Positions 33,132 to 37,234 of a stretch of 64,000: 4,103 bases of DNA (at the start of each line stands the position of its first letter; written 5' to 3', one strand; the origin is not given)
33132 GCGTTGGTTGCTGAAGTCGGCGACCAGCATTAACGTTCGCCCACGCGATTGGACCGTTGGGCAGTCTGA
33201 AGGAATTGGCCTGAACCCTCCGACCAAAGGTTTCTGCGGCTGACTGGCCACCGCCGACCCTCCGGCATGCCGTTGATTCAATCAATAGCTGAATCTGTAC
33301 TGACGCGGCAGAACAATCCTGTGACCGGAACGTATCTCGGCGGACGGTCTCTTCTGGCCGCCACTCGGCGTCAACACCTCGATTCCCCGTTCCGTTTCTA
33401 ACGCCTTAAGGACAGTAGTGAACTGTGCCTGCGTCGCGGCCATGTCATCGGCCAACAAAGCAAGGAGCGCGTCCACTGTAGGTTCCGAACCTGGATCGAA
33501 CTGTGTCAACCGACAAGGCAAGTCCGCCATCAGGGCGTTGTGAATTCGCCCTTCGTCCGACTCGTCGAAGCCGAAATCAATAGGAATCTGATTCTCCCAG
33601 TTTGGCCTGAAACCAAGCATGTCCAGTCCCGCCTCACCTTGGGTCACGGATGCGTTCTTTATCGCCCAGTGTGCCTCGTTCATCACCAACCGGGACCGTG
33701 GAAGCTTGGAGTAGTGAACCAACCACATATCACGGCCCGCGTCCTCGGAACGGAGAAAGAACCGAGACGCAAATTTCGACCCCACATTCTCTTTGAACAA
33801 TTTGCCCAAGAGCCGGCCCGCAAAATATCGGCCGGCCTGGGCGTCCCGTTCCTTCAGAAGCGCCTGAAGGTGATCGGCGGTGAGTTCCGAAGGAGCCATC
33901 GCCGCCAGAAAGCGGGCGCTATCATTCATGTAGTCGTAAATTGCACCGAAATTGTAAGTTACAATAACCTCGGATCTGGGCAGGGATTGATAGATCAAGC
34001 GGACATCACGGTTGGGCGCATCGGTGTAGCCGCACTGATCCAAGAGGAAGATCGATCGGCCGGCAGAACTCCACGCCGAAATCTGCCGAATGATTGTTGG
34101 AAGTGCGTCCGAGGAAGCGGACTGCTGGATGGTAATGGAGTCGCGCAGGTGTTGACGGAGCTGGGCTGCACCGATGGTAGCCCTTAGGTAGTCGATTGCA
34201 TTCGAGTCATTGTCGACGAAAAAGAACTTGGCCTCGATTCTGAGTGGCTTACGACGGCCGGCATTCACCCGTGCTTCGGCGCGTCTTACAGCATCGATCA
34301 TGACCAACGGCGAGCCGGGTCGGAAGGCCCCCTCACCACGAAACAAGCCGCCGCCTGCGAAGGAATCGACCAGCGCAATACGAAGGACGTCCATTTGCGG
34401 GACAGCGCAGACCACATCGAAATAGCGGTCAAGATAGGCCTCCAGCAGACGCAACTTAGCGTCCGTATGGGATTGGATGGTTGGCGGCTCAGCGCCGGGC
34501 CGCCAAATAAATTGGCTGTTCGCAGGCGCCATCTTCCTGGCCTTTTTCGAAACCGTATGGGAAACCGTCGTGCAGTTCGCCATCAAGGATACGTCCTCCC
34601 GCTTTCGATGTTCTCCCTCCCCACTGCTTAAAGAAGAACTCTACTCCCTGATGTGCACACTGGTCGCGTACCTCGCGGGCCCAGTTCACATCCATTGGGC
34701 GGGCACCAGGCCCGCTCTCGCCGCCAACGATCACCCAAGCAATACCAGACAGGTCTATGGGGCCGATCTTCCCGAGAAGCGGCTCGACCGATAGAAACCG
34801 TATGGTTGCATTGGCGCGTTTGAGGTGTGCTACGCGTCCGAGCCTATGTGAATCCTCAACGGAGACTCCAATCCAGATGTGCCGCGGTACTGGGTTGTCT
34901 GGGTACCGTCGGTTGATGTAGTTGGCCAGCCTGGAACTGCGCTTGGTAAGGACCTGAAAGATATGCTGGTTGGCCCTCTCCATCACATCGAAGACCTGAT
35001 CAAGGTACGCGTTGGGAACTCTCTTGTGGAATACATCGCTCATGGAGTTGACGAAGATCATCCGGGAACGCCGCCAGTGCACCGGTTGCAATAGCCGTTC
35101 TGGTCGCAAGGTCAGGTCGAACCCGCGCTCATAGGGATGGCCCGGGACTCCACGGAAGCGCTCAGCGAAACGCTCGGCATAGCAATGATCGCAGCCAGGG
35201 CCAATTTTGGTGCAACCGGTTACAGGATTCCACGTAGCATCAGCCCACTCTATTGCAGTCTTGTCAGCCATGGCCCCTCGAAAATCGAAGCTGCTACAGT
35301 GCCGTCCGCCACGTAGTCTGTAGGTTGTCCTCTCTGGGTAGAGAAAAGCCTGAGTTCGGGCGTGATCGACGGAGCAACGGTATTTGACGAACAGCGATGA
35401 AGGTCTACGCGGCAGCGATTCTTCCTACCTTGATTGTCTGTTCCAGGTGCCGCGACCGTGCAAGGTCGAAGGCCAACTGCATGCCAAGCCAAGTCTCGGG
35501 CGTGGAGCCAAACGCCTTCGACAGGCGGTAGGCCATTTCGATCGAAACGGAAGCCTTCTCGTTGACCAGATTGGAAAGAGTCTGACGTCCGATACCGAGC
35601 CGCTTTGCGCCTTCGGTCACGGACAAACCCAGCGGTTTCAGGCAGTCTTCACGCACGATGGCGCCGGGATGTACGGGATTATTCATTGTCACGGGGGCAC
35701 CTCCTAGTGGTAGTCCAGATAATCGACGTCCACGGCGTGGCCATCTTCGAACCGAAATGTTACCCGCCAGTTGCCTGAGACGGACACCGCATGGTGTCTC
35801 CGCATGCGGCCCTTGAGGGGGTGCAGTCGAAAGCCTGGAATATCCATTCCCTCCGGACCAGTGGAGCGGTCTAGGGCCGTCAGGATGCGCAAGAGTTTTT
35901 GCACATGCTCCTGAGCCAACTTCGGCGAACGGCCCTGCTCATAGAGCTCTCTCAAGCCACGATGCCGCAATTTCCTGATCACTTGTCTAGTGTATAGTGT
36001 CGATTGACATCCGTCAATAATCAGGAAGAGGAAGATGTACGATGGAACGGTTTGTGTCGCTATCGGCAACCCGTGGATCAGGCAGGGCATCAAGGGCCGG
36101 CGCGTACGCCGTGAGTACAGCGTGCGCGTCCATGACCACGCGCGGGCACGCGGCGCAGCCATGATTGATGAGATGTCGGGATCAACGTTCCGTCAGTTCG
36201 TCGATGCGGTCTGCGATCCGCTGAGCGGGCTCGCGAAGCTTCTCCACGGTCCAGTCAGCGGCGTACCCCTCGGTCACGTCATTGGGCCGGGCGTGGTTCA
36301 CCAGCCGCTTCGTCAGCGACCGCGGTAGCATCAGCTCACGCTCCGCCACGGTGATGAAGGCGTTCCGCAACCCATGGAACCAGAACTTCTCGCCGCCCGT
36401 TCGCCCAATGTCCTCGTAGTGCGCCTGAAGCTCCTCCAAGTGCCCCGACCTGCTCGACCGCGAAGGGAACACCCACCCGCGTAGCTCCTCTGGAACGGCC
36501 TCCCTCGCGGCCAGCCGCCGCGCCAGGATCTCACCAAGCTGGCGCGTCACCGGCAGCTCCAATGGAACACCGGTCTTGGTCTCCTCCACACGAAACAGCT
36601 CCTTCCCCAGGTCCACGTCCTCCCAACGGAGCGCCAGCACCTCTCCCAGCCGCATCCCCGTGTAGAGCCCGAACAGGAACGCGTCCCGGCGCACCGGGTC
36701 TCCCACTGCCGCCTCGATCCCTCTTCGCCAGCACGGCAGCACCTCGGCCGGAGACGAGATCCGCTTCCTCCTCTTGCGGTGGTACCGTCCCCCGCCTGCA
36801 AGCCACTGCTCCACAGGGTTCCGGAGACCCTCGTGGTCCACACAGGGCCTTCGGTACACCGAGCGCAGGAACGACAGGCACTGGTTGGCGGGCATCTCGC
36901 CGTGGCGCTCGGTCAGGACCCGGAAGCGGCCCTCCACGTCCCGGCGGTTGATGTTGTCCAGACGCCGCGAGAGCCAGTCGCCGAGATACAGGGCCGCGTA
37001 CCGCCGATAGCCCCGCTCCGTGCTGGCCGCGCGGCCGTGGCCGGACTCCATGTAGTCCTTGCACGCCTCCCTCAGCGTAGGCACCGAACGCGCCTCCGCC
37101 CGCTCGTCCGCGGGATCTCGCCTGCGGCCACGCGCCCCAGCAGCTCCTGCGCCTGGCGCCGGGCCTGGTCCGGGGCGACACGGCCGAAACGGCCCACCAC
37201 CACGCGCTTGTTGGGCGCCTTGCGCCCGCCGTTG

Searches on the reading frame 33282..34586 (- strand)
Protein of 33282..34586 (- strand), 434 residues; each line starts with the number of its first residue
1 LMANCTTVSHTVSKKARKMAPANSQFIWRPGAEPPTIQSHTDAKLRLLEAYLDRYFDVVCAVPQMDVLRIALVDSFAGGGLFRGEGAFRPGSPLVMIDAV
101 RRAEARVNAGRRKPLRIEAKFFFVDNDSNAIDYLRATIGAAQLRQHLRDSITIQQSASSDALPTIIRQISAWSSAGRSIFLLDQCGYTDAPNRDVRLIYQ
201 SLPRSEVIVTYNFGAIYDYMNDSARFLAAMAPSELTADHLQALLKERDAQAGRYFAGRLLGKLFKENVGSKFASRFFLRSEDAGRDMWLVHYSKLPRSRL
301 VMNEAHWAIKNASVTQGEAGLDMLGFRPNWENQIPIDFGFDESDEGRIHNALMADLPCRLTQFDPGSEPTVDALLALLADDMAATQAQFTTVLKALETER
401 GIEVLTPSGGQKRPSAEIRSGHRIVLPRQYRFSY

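Call 50: search_protein_families(library=pfam, proteins=[window:33282-34586:-], max_evalue=0.001)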
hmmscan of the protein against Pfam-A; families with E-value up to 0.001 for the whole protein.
window:33282-34586:- (434 aa): 0 families

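Call 52: search_protein_families(library=padloc, proteins=[window:33282-34586:-], max_evalue=0.001)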
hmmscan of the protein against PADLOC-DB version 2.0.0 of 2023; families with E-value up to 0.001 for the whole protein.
window:33282-34586:- (434 aa): 5 families
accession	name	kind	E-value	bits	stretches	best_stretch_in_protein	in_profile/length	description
PDLC04566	PDC-M30A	-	2.1e-21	74.3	1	37-308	10-266/372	-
PDLC04568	PDC-M30A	-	3.4e-10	37.8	1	39-188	13-151/368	-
PDLC04635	PDC-M41A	-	4.6e-09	34.6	1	40-184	11-153/298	-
PDLC04636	PDC-M41A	-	1.8e-05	22.6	1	40-187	9-141/281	-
PDLC04567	PDC-M30A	-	0.00096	16.2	0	37-138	11-103/381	-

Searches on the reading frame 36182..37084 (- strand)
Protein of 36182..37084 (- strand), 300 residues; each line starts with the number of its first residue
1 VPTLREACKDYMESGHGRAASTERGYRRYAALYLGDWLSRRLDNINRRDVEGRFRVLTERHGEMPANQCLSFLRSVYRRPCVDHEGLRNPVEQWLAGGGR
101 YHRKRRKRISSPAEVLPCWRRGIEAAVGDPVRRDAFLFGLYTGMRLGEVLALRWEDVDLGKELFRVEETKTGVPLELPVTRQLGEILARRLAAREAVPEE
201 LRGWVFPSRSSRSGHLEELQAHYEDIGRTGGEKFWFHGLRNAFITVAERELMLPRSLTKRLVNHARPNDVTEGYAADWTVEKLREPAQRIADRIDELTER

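Call 51: search_protein_families(library=pfam, proteins=[window:36182-37084:-], max_evalue=0.001)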
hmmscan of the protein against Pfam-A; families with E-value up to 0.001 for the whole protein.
window:36182-37084:- (300 aa): 1 family
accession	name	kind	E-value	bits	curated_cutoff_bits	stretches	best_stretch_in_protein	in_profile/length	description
PF00589.27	Phage_integrase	-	1.3e-15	58.1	27.1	1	134-275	26-166/172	Phage integrase family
